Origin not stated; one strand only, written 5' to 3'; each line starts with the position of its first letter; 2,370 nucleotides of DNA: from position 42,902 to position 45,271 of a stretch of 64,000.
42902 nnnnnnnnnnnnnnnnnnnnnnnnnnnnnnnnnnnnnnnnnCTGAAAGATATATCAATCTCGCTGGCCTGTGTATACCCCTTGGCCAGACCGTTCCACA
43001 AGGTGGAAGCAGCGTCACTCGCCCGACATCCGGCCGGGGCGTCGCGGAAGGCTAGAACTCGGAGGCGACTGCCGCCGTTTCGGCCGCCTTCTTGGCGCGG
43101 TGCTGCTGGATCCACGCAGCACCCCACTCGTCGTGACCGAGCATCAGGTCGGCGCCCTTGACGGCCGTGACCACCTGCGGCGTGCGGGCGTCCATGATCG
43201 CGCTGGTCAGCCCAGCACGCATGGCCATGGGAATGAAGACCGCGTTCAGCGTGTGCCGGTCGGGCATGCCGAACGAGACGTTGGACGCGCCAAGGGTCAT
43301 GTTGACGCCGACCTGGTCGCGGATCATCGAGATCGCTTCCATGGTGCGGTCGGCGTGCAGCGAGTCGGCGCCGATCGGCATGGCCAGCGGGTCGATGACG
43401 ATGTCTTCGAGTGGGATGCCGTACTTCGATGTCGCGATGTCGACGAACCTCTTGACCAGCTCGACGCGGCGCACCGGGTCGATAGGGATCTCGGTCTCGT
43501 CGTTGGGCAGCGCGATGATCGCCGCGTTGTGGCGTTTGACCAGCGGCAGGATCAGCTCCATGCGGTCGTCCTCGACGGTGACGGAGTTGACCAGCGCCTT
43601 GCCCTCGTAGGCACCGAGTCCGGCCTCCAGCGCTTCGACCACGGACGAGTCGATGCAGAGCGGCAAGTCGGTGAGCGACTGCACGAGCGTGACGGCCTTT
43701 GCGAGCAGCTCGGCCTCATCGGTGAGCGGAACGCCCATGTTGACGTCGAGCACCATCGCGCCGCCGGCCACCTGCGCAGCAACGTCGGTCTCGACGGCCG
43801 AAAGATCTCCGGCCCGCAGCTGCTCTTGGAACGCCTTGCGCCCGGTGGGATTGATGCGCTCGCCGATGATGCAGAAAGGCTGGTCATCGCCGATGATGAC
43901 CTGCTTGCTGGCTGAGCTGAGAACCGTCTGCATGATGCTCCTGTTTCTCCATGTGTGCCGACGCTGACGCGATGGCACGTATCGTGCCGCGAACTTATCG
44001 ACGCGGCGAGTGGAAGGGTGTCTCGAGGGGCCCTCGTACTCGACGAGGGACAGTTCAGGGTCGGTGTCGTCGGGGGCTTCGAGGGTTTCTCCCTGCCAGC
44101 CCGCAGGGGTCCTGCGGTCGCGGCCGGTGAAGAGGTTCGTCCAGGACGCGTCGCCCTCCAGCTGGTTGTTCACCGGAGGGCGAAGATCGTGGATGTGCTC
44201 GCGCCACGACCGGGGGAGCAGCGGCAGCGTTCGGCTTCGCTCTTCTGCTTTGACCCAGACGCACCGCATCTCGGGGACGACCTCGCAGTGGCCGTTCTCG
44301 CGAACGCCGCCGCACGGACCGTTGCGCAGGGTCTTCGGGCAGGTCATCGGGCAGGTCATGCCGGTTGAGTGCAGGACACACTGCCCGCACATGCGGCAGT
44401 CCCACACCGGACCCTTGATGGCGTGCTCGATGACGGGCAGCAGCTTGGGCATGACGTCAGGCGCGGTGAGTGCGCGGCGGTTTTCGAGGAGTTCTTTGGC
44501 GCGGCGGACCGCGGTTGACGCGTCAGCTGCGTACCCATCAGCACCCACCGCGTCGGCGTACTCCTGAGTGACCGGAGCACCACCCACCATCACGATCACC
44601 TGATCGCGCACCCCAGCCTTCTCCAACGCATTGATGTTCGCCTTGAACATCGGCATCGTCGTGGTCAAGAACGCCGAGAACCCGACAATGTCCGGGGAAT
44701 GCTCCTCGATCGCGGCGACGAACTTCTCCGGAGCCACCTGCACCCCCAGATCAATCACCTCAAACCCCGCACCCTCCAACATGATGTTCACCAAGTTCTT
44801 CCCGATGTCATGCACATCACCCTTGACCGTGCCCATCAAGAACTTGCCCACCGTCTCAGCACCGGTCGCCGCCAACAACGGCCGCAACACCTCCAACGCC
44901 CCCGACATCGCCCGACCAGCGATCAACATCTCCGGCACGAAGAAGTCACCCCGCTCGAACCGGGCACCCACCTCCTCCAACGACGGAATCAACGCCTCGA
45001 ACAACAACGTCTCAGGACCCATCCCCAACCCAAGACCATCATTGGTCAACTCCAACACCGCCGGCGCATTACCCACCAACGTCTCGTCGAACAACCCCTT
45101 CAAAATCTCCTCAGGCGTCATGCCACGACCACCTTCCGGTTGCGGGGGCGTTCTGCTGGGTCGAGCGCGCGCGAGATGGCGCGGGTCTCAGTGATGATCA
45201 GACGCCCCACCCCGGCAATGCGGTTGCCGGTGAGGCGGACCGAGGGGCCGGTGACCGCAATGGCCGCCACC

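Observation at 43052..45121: Single ORF combining corrinoid (B12) carrier, Cys-rich MTHFR_C-like module and methyl-THF pterin-binding methyltransferase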

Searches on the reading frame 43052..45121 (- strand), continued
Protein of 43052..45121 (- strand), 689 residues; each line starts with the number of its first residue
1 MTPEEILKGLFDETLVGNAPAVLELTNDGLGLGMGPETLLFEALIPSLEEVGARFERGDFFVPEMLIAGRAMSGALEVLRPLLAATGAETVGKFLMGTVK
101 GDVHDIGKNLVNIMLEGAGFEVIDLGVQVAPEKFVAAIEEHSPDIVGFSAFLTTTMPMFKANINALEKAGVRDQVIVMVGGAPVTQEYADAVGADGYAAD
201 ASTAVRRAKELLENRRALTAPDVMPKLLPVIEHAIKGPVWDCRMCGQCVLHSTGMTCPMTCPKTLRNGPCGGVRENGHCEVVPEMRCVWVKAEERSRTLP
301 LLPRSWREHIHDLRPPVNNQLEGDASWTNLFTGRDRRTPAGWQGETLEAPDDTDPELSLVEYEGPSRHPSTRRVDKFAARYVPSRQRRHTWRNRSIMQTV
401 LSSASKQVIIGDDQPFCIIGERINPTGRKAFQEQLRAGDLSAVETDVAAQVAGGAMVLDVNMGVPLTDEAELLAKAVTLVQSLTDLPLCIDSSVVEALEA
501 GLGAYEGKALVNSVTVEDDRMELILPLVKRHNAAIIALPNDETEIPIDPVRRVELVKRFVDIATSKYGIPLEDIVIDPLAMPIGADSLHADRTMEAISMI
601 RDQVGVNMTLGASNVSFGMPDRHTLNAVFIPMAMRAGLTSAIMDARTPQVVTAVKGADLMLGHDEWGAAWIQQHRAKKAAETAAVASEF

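Call 80: search_protein_families(library=pfam, proteins=[L002:12136-12522:+, L001:12209-12643:+, L007:10001-10666:+, L007:10676-11056:+, L007:11056-11952:+, L007:11967-12842:+, L007:12875-14749:+, L007:14746-15330:+, L007:15347-17011:-, L007:7696-9132:-], max_evalue=0.0001)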
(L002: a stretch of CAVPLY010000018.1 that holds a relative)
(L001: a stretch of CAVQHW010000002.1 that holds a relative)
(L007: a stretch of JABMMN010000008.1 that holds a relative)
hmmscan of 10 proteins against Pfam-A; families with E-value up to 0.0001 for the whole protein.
L002:12136-12522:+ (128 aa): 0 families

L001:12209-12643:+ (144 aa): 1 family
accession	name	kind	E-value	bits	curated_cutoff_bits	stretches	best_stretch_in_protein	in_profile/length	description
PF00293.34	NUDIX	-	8.3e-11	42.5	21.1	1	4-119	3-119/134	NUDIX domain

L007:10001-10666:+ (221 aa): 2 families
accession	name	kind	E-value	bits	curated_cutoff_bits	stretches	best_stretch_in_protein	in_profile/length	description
PF02310.24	B12-binding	-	3.4e-28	98.3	32.1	1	94-199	3-114/121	B12 binding domain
PF02607.22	B12-binding_2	-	2.6e-15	56.8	23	1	9-79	4-73/74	B12 binding domain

L007:10676-11056:+ (126 aa): 1 family
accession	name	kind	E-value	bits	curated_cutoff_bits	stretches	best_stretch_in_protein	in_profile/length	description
PF12225.13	DUF5981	-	2.3e-26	91.7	23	1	9-76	11-78/95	Methylene-tetrahydrofolate reductase C terminal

L007:11056-11952:+ (298 aa): 1 family
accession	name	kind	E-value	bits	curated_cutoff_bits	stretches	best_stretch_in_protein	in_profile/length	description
PF02219.23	MTHFR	-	8.7e-23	81.5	24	1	30-290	28-284/287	Methylenetetrahydrofolate reductase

L007:11967-12842:+ (291 aa): 3 families
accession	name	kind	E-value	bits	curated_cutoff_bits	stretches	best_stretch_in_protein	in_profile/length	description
PF00809.28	Pterin_bind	-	8.8e-28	98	25.5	1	24-243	1-240/244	Pterin binding enzyme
PF02007.24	MtrH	-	1.9e-05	24.4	22.8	1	74-218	76-225/299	Tetrahydromethanopterin S-methyltransferase MtrH subunit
PF03599.22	CdhD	-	8.6e-05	21.9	24.8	0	72-204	80-196/387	CO dehydrogenase/acetyl-CoA synthase delta subunit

L007:12875-14749:+ (624 aa): 4 families
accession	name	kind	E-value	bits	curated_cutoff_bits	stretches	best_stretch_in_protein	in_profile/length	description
PF14574.11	RACo_C_ter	-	2.4e-70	237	27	1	369-623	3-250/261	C-terminal domain of RACo the ASKHA domain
PF17651.6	Raco_middle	-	5.2e-59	199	26.8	1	203-364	1-162/163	RACo middle region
PF17650.6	RACo_linker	-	9.1e-22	77.1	26.2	1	121-199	4-85/86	RACo linker region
PF00111.32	Fer2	-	3.1e-10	40.3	21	1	25-96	6-75/77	2Fe-2S iron-sulfur cluster binding domain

L007:14746-15330:+ (194 aa): 1 family
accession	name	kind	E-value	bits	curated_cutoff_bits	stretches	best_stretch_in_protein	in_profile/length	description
PF07796.16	DUF1638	-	1.2e-21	77.7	27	1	31-185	2-158/161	Protein of unknown function (DUF1638)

L007:15347-17011:- (554 aa): 1 family
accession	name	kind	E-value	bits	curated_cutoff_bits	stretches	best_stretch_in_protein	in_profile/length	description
PF01268.25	FTHFS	-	1.6e-260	865.5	27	1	1-554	1-556/556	Formate--tetrahydrofolate ligase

L007:7696-9132:- (478 aa): 1 family
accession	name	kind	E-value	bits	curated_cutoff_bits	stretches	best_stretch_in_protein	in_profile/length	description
PF06253.16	MTTB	-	2.6e-179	596.9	25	1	3-477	25-499/500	Trimethylamine methyltransferase (MTTB)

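Call 83: find_encoding_contigs(protein=P0001, flank=3000, max_places=2)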
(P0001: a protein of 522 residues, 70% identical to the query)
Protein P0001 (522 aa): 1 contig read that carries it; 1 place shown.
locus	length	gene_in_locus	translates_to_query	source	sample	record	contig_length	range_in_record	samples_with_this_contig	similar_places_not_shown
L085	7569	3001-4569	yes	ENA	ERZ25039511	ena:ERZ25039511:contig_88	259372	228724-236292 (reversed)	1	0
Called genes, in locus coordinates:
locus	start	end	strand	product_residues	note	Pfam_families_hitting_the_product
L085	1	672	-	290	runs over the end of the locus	PF01842:ACT, PF00551:Formyl_trans_N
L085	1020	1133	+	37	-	-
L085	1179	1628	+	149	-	-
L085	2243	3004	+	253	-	PF09339:HTH_IclR, PF25213:HVO_A0261_N (weak), PF01614:IclR_C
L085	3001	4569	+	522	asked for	PF02607:B12-binding_2, PF02310:B12-binding, PF00809:Pterin_bind, PF03599:CdhD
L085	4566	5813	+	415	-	PF00111:Fer2, PF17650:RACo_linker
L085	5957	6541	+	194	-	PF14574:RACo_C_ter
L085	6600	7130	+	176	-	PF07796:DUF1638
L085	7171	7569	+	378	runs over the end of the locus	PF03721:UDPG_MGDP_dh_N, PF00984:UDPG_MGDP_dh, PF03720:UDPG_MGDP_dh_C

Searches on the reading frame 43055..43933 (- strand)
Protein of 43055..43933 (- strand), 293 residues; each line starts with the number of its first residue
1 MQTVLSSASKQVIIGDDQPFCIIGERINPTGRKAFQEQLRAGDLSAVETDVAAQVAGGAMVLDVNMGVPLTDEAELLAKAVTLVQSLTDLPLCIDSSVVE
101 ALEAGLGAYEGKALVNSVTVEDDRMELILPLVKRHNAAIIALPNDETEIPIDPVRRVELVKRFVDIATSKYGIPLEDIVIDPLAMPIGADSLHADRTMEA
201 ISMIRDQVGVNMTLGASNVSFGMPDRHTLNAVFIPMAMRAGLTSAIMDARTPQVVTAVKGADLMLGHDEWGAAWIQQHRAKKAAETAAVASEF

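Call 48: search_solved_structures(query=window:43055-43933:-, max_evalue=0.00001)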
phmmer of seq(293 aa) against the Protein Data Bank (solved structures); distinct sequences matched with E-value up to 0.00001: 17.
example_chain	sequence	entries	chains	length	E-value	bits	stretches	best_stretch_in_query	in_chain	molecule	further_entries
2yck_X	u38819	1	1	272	2.4e-40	141.8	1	18-279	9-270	5-METHYLTETRAHYDROFOLATE CORRINOID/IRON SULFUR PROTEIN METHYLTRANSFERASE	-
2yci_X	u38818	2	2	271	2.4e-40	141.7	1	18-279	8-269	5-METHYLTETRAHYDROFOLATE CORRINOID/IRON SULFUR PROTEIN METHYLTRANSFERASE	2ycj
1f6y_A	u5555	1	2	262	1.3e-38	136.1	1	21-274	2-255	5-METHYLTETRAHYDROFOLATE CORRINOID/IRON SULFUR PROTEIN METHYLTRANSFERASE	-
2e7f_A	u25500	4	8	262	3.4e-38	134.7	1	21-274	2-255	5-methyltetrahydrofolate corrinoid/iron sulfur protein methyltransferase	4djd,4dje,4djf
2ogy_A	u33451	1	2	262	4.7e-37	130.9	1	21-274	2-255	5-methyltetrahydrofolate corrinoid/iron sulfur protein methyltransferase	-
4o0q_A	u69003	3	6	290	1.4e-35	126.1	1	19-281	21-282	Dihydropteroate synthase DHPS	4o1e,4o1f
8g3h_A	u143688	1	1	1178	4.9e-35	124.3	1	12-250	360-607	Methionine synthase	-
1q7m_A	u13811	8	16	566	2.1e-33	118.9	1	6-254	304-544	5-methyltetrahydrofolate S-homocysteine methyltransferase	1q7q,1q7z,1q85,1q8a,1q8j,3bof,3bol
5von_A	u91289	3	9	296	5e-32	114.5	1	12-250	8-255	5-methyltetrahydrofolate homocysteine S-methyltransferase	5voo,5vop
9cbr_A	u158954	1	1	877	5e-31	111.2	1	12-250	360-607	Methionine synthase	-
9cbp_A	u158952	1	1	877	5e-31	111.2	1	12-250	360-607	Methionine synthase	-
9cbo_A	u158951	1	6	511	6.2e-31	110.9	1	20-250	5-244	Methionine synthase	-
9cbq_A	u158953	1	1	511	6.3e-31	110.9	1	20-250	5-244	Methionine synthase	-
8ssc_A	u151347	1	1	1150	8e-31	110.5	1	12-250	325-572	Methionine synthase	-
4ccz_A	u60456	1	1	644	5.1e-24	88.2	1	12-254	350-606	METHIONINE SYNTHASE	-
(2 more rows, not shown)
